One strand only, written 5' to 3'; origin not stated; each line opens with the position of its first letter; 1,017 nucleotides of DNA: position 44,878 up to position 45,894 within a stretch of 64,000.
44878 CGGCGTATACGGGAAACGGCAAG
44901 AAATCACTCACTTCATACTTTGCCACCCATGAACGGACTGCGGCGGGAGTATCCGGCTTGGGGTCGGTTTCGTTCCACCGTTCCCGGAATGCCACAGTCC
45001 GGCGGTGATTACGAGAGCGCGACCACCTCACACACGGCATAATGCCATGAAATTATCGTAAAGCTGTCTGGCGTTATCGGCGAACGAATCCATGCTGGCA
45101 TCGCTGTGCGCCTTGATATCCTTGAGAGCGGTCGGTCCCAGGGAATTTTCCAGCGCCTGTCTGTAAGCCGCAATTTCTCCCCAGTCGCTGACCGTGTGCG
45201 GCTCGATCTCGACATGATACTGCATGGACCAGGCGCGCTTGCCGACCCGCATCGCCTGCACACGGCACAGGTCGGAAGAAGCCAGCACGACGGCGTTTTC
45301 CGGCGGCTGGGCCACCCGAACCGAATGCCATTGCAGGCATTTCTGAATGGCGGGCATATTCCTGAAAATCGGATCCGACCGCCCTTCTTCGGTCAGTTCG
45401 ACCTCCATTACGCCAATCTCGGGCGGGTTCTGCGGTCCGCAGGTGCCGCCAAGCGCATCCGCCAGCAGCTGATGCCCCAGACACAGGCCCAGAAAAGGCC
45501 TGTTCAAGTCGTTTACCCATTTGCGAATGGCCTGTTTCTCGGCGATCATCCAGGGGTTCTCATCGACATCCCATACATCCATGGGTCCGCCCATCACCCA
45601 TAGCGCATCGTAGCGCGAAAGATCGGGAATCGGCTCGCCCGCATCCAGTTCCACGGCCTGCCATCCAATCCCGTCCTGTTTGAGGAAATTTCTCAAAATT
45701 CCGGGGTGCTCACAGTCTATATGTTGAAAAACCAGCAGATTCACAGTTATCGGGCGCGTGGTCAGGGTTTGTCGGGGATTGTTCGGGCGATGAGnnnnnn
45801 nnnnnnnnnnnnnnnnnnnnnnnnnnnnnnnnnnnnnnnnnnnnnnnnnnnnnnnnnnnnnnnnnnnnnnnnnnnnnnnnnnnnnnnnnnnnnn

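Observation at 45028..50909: Orphan qmoA-qmoB-hdrC-hdrB string followed by a class I glutamine amidotransferase, with no aprBA/sat alongside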

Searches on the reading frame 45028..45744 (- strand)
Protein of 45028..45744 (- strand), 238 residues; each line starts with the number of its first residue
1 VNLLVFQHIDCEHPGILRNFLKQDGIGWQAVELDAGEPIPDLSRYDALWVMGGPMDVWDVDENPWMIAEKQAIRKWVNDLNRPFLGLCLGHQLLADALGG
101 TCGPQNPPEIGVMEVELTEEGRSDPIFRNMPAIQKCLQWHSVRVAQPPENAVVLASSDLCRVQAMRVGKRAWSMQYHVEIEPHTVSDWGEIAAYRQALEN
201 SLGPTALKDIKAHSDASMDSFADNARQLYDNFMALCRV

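Call 3: search_protein_families(library=pfam, proteins=[window:45028-45744:-])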
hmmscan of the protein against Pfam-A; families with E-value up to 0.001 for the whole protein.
window:45028-45744:- (238 aa): 1 family
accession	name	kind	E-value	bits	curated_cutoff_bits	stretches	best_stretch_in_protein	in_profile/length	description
PF00117.34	GATase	-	1e-18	68.1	22.8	1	41-182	39-175/190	Glutamine amidotransferase class-I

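Call 4: search_protein_families(library=ncbifam, proteins=[window:45028-45744:-])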
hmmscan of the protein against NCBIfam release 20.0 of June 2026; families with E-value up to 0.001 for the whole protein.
window:45028-45744:- (238 aa): 17 families
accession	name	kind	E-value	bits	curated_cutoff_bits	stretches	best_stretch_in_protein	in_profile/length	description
NF005458.0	PRK07053.1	equivalog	4e-38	131.1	250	1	3-233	5-229/234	glutamine amidotransferase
NF006562.0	PRK09065.1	equivalog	6.2e-34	117.6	205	1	16-200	28-208/242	glutamine amidotransferase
NF005743.0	PRK07567.1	equivalog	7.9e-30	103.9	264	1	32-197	38-207/245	glutamine amidotransferase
NF005072.0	PRK06490.1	equivalog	7.1e-27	93.9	339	1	3-201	16-208/251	glutamine amidotransferase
NF001975.0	PRK00758.1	equivalog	5.7e-22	78.2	198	1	35-181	33-166/185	GMP synthase subunit A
NF006098.0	PRK08250.1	equivalog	8.4e-22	77.8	301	1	1-187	1-189/239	glutamine amidotransferase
TIGR00888.1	guaA_Nterm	equivalog_domain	2.1e-19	69.7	172.15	1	70-181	59-168/188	glutamine-hydrolyzing GMP synthase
NF004212.0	PRK05665.1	equivalog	1.2e-15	58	309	1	36-180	49-188/241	amidotransferase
NF000848.1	PRK00074.1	equivalog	3.7e-14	52.2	400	1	69-181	58-171/512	glutamine-hydrolyzing GMP synthase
NF010081.0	PRK13566.1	equivalog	6.5e-05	21.3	645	1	16-179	543-699/729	anthranilate synthase component I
TIGR01368.1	CPSaseIIsmall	equivalog_domain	0.0001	21.4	307.35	1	70-100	236-265/361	glutamine-hydrolyzing carbamoyl-phosphate synthase small subunit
TIGR00566.1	trpG_papA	subfamily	0.00011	22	121.05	1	71-178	66-174/192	glutamine amidotransferase of anthranilate synthase or aminodeoxychorismate synthase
NF011201.0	PRK14607.1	equivalog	0.00011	21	670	1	82-177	74-169/534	bifunctional anthranilate synthase component II/anthranilate phosphoribosyltransferase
NF005367.0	PRK06895.1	equivalog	0.00022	21.2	265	1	82-190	73-179/190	anthranilate synthase component II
TIGR01823.1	PabB-fungal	equivalog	0.00035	18.9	442.55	1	38-179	47-185/742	aminodeoxychorismate synthase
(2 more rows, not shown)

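Call 32: find_homologous_proteins(query=window:45028-45744:-, max_evalue=1e-10)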
Query window:45028-45744:- (238 aa): 6475 proteins with E <= 1e-10 among 6762 candidates; the best 120 are listed.
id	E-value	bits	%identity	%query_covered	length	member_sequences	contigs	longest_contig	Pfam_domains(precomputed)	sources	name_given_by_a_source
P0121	2.9e-150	517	100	93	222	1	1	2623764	PF00117.35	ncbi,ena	-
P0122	1.1e-142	492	88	100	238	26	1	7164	PF00117.35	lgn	-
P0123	1.1e-139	482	86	100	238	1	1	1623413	PF00117.35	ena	-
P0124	1.3e-139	482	86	100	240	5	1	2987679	PF00117.35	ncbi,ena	-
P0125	2.2e-131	455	82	98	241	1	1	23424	PF00117.35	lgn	-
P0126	2.7e-125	435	76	100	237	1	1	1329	PF00117.35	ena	-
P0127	1.1e-123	430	75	100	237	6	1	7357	PF00117.35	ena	-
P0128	8.6e-123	427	75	100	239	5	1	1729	PF00117.35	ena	-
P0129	1.2e-121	423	73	100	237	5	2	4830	PF00117.35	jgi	jgi:GMP synthase-like glutamine amidotransferase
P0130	1.4e-121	423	76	99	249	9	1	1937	PF00117.35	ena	-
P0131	3.8e-121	421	73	98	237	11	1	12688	PF00117.35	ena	-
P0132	6.4e-121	421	74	98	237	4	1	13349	PF00117.35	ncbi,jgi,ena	-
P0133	1.7e-120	419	74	100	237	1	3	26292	PF00117.35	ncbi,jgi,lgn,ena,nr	ncbi:MAG: type 1 glutamine amidotransferase [Gammaproteobacteria bacterium]|nr:type 1 glutamine amid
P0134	3.7e-120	418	77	98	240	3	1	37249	PF00117.35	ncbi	-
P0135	4.6e-120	418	73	100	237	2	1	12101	PF00117.35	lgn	-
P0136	5.1e-120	418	76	96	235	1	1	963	PF00117.35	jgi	jgi:GMP synthase-like glutamine amidotransferase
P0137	1.9e-119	416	75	97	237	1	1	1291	PF00117.35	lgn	-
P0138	3.7e-119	415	72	100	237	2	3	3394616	PF00117.35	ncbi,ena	-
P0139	4.6e-119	414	73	100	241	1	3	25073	PF00117.35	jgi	jgi:GMP synthase-like glutamine amidotransferase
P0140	7.8e-119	414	72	99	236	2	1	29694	PF00117.35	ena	-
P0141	1.1e-118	413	74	99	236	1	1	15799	PF00117.35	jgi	-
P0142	1.9e-118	412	72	100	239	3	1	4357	PF00117.35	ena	-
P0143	2.3e-118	412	74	98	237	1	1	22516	PF00117.35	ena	-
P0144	4.0e-118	411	72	100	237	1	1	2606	PF00117.35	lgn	-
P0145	4.4e-118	411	73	97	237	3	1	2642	PF00117.35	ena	-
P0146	5.9e-118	411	72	100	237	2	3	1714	PF00117.35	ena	-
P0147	7.2e-118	411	72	98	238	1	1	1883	PF00117.35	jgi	jgi:GMP synthase-like glutamine amidotransferase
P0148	8.2e-118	410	75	99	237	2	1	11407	PF00117.35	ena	-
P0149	9.3e-118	410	73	98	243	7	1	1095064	PF07722.20,PF00117.35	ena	-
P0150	1.0e-117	410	74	98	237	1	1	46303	PF00117.35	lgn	-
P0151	1.1e-117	410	70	99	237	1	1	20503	PF00117.35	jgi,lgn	jgi:GMP synthase-like glutamine amidotransferase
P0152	1.5e-117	410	74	98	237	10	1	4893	PF00117.35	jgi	jgi:GMP synthase-like glutamine amidotransferase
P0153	1.6e-117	409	72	99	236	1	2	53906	PF00117.35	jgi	jgi:GMP synthase-like glutamine amidotransferase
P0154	7.2e-117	407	72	100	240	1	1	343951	PF00117.35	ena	-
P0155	3.0e-116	405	73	97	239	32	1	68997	PF00117.35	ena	-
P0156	3.4e-116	405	73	97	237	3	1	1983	PF00117.35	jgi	jgi:GMP synthase-like glutamine amidotransferase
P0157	3.6e-116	405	73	98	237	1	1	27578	PF00117.35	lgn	-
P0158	4.9e-116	405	73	97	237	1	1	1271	PF00117.35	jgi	-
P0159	5.2e-116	404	71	98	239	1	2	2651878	PF00117.35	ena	-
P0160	7.1e-116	404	72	98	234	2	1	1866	PF00117.35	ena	-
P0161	8.1e-116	404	72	97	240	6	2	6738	PF00117.35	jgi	jgi:GMP synthase-like glutamine amidotransferase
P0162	1.1e-115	403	72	97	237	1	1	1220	PF00117.35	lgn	-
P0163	1.2e-115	403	72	100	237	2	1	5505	PF00117.35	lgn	-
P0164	1.3e-115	403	74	97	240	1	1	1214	PF00117.35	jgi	jgi:GMP synthase-like glutamine amidotransferase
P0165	1.4e-115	403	73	98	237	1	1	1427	PF00117.35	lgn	-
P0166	1.4e-115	403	72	98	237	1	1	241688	PF00117.35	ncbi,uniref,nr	ncbi:type 1 glutamine amidotransferase [Denitrobaculum tricleocarpae]|uniref:Type 1 glutamine amidot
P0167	1.5e-115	403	72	97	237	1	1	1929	PF00117.35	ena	-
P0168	1.5e-115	403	70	99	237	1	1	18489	PF00117.35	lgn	-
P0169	1.6e-115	403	73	98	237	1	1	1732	PF00117.35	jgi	-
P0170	2.2e-115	402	71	98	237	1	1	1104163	PF00117.35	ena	-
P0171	2.8e-115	402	69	100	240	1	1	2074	PF00117.35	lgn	-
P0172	3.0e-115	402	72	99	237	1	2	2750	PF00117.35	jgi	jgi:GMP synthase-like glutamine amidotransferase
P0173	3.3e-115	402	73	98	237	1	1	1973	PF00117.35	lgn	-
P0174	7.7e-115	401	70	100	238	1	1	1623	PF00117.35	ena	-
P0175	8.1e-115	401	72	99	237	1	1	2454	PF00117.35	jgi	jgi:GMP synthase-like glutamine amidotransferase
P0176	1.2e-114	400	72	98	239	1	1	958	PF00117.35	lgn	-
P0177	1.3e-114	400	71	98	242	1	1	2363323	PF00117.35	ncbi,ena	-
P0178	1.4e-114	400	71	100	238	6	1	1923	PF00117.35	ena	-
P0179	1.4e-114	400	73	100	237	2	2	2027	PF00117.35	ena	-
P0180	1.6e-114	400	70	98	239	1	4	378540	PF00117.35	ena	-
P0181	2.0e-114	399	70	100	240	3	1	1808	PF00117.35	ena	-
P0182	2.0e-114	399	73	97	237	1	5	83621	PF00117.35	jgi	jgi:GMP synthase-like glutamine amidotransferase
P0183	2.0e-114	399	70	100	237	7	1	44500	PF00117.35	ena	-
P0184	2.1e-114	399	71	100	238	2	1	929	PF07722.20,PF00117.35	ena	-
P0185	2.3e-114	399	69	99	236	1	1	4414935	PF07722.20,PF00117.35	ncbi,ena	-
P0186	2.4e-114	399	72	100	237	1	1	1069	PF00117.35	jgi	jgi:GMP synthase-like glutamine amidotransferase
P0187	2.5e-114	399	70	99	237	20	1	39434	PF00117.35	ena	-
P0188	2.9e-114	399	69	99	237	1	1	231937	PF00117.35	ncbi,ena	-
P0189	2.9e-114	399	71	98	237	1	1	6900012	PF00117.35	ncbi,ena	-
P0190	3.7e-114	398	71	98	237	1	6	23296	PF00117.35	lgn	-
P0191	3.9e-114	398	71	97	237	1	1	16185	PF00117.35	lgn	-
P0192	4.3e-114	398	71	98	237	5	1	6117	PF00117.35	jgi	-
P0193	5.3e-114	398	73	99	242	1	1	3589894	PF00117.35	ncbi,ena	-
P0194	5.8e-114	398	72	100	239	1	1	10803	PF00117.35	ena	-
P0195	6.8e-114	398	70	98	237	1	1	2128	PF00117.35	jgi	jgi:GMP synthase-like glutamine amidotransferase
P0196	6.9e-114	398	72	98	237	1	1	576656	PF00117.35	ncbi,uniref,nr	ncbi:type 1 glutamine amidotransferase [Pelagibius sp. Alg239-R121]|uniref:type 1 glutamine amidotra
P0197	8.2e-114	397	70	100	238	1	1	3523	PF00117.35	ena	-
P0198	1.1e-113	397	71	98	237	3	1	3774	PF00117.35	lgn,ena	-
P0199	1.1e-113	397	71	98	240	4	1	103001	PF00117.35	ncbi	-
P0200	1.2e-113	397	72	97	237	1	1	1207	PF00117.35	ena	-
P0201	1.5e-113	396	71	97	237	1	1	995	PF00117.35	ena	-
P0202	1.7e-113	396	72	100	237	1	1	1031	PF00117.35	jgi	jgi:GMP synthase-like glutamine amidotransferase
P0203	1.7e-113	396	70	98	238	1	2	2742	PF00117.35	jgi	jgi:GMP synthase-like glutamine amidotransferase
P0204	1.8e-113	396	69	100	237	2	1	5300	PF00117.35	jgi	jgi:GMP synthase-like glutamine amidotransferase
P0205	2.0e-113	396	71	98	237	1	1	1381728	PF00117.35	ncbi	-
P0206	2.1e-113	396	72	97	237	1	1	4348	PF00117.35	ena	-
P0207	2.6e-113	396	70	97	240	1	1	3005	PF00117.35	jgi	jgi:GMP synthase-like glutamine amidotransferase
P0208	3.5e-113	395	71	98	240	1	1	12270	PF00117.35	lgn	-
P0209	3.7e-113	395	72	97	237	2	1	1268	PF00117.35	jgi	-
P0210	4.1e-113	395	73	98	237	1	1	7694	PF00117.35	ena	-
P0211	4.7e-113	395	71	98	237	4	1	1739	PF00117.35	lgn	-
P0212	5.3e-113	395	71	97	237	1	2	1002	PF00117.35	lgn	-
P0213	6.3e-113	394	70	98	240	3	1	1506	PF00117.35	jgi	jgi:GMP synthase-like glutamine amidotransferase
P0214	7.0e-113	394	70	100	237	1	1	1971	PF00117.35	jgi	jgi:GMP synthase-like glutamine amidotransferase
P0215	7.3e-113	394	71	100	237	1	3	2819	PF00117.35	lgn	-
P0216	7.6e-113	394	71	100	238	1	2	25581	PF00117.35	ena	-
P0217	8.2e-113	394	70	100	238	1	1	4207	PF00117.35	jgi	-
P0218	9.0e-113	394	72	98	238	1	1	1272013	PF00117.35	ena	-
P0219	1.0e-112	394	68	98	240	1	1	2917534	PF00117.35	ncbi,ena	-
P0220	1.1e-112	394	71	100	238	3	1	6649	PF00117.35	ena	-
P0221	1.2e-112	393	70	98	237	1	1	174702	PF00117.35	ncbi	-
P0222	1.3e-112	393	69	98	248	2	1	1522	PF00117.35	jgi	jgi:GMP synthase-like glutamine amidotransferase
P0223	1.3e-112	393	70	100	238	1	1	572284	PF00117.35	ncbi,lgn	-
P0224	1.4e-112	393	71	100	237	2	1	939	PF00117.35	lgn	-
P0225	1.7e-112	393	71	97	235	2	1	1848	PF00117.35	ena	-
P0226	1.9e-112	393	71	98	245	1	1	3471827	PF00117.35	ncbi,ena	-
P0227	2.0e-112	393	71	97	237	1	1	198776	PF00117.35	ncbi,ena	-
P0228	2.2e-112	393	70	97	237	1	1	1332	PF00117.35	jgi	jgi:GMP synthase-like glutamine amidotransferase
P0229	2.3e-112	393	68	100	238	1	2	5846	PF00117.35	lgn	-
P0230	2.7e-112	392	70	98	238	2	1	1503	PF00117.35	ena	-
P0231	3.2e-112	392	71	97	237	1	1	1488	PF00117.35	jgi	jgi:GMP synthase-like glutamine amidotransferase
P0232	4.2e-112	392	72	99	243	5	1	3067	PF00117.35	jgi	jgi:GMP synthase-like glutamine amidotransferase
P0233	5.9e-112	391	72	98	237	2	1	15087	PF00117.35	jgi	jgi:GMP synthase-like glutamine amidotransferase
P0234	6.0e-112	391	72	97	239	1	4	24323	PF00117.35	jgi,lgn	-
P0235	6.6e-112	391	69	98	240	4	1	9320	PF00117.35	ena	-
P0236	6.7e-112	391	69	100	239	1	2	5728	PF00117.35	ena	-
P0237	7.1e-112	391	69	100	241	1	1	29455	PF00117.35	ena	-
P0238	7.3e-112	391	71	98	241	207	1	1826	PF00117.35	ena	-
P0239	7.4e-112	391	70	97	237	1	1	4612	PF00117.35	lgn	-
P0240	7.9e-112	391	69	100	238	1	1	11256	PF00117.35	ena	-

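Call 33: find_encoding_contigs(protein=P0123, flank=10000, max_places=2)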
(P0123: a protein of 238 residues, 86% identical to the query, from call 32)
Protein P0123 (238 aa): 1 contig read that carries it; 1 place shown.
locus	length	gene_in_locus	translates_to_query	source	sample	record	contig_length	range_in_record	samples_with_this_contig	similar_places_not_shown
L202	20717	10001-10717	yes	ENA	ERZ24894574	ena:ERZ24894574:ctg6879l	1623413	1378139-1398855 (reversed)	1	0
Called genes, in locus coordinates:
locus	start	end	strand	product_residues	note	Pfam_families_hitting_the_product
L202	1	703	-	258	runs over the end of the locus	PF00106:adh_short, PF08659:KR, PF01370:Epimerase (weak), PF13561:adh_short_C2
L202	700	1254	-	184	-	PF12915:DUF3833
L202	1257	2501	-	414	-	PF07690:MFS_1, PF13347:MFS_2, PF07690:MFS_1 (weak)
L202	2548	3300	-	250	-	PF07103:DUF1365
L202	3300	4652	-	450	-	PF01266:DAO (weak), PF01593:Amino_oxidase, PF13450:NAD_binding_8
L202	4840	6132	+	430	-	PF00890:FAD_binding_2 (weak), PF01134:GIDA (faint), PF01266:DAO, PF07992:Pyr_redox_2 (faint), PF12831:FAD_oxidored, PF13450:NAD_binding_8 (weak)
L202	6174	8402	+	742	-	PF00890:FAD_binding_2 (weak), PF01266:DAO (weak), PF07992:Pyr_redox_2 (weak), PF12831:FAD_oxidored, PF13450:NAD_binding_8, PF12838:Fer4_7, PF13187:Fer4_9, PF02662:FlpD, +6 more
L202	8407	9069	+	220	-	PF13534:Fer4_17, PF13183:Fer4_8, PF13237:Fer4_10 (weak), PF13187:Fer4_9 (weak)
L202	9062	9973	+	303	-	PF02754:CCG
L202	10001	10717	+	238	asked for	PF00117:GATase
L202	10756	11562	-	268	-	PF00106:adh_short, PF08659:KR, PF13561:adh_short_C2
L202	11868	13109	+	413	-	PF00266:Aminotran_5, PF01041:DegT_DnrJ_EryC1 (weak)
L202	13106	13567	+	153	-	PF02657:SufE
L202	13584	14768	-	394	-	PF01321:Creatinase_N, PF00557:Peptidase_M24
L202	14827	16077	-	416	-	-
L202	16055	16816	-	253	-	PF07505:DUF5131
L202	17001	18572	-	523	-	PF13589:HATPase_c_3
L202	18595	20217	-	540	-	-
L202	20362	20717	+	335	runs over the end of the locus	-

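Call 34: find_encoding_contigs(protein=P0124, flank=10000, max_places=2)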
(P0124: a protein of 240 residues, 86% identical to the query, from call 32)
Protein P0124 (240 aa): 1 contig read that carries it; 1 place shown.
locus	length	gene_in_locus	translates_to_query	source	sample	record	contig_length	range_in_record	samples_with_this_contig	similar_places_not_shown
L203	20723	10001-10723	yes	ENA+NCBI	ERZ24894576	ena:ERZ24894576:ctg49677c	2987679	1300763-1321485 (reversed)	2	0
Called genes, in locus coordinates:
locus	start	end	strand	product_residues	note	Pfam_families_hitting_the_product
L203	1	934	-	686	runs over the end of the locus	PF00528:BPD_transp_1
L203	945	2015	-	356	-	PF00005:ABC_tran, PF13304:AAA_21 (faint)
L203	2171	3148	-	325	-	PF04069:OpuAC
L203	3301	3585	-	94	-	PF13560:HTH_31 (weak), PF01381:HTH_3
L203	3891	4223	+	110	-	-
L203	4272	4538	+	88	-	-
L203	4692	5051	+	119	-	-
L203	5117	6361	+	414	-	PF01471:PG_binding_1 (weak)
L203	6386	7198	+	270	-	-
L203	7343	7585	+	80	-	-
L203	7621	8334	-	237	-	-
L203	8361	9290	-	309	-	PF02668:TauD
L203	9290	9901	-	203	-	PF06041:DUF924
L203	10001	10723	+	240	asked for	PF00117:GATase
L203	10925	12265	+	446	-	PF03460:NIR_SIR_ferr (weak), PF01077:NIR_SIR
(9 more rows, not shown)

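Call 39: find_encoding_contigs(protein=P0125, flank=8000, max_places=2)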
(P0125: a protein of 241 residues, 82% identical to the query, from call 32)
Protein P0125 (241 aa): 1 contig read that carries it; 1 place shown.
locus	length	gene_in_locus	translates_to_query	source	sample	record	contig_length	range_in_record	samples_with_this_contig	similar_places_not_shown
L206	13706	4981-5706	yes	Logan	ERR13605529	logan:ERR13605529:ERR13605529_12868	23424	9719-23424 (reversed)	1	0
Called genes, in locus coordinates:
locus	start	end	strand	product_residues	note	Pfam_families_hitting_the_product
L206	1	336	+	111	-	?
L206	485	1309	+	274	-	PF02754:CCG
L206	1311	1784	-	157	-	PF05014:Nuc_deoxyrib_tr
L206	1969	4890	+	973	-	PF18339:Tudor_1_RapA, PF18337:Tudor_RapA, PF00176:SNF2-rel_dom, PF04851:ResIII, PF00270:DEAD (weak), PF00271:Helicase_C, PF12137:RapA_C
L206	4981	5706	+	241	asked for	PF00117:GATase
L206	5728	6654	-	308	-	PF13452:FAS1_DH_region, PF27832:Htd2 (weak)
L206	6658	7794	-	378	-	PF02515:CoA_transf_3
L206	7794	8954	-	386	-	PF02771:Acyl-CoA_dh_N, PF02770:Acyl-CoA_dh_M, PF00441:Acyl-CoA_dh_1, PF08028:Acyl-CoA_dh_2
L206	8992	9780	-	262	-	PF00106:adh_short, PF08659:KR, PF13561:adh_short_C2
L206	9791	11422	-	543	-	PF02776:TPP_enzyme_N, PF00205:TPP_enzyme_M, PF02775:TPP_enzyme_C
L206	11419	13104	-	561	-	PF02538:Hydantoinase_B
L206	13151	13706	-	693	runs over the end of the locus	PF05378:Hydant_A_N, PF01968:Hydantoinase_A, PF19278:Hydant_A_C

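Call 40: find_encoding_contigs(protein=P0134, flank=8000, max_places=2)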
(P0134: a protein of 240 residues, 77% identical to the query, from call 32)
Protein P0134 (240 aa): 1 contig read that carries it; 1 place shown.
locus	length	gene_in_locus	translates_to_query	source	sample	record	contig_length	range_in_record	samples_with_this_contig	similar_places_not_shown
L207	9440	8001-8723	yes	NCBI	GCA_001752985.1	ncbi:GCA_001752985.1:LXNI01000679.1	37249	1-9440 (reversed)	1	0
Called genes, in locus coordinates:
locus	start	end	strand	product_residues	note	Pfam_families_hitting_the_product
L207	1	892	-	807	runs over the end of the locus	PF01326:PPDK_N, PF00391:PEP-utilizers, PF02896:PEP-utilizers_C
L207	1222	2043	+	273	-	PF03618:Kinase-PPPase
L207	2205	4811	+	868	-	PF02861:Clp_N, PF23569:NBD_SMAX1 (weak), PF00004:AAA, PF17871:AAA_lid_9, PF07724:AAA_2, PF00004:AAA, PF07728:AAA_5, PF10431:ClpB_D2-small, +10 more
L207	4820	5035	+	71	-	-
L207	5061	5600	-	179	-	PF10263:SprT-like, PF17283:Zn_ribbon_SprT (weak)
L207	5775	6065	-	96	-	-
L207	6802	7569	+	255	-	PF21033:RMD1-3, PF13414:TPR_11 (faint), PF23914:TPR_CcmH_CycH (weak)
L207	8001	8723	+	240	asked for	PF00117:GATase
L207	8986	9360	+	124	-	PF19878:DUF6351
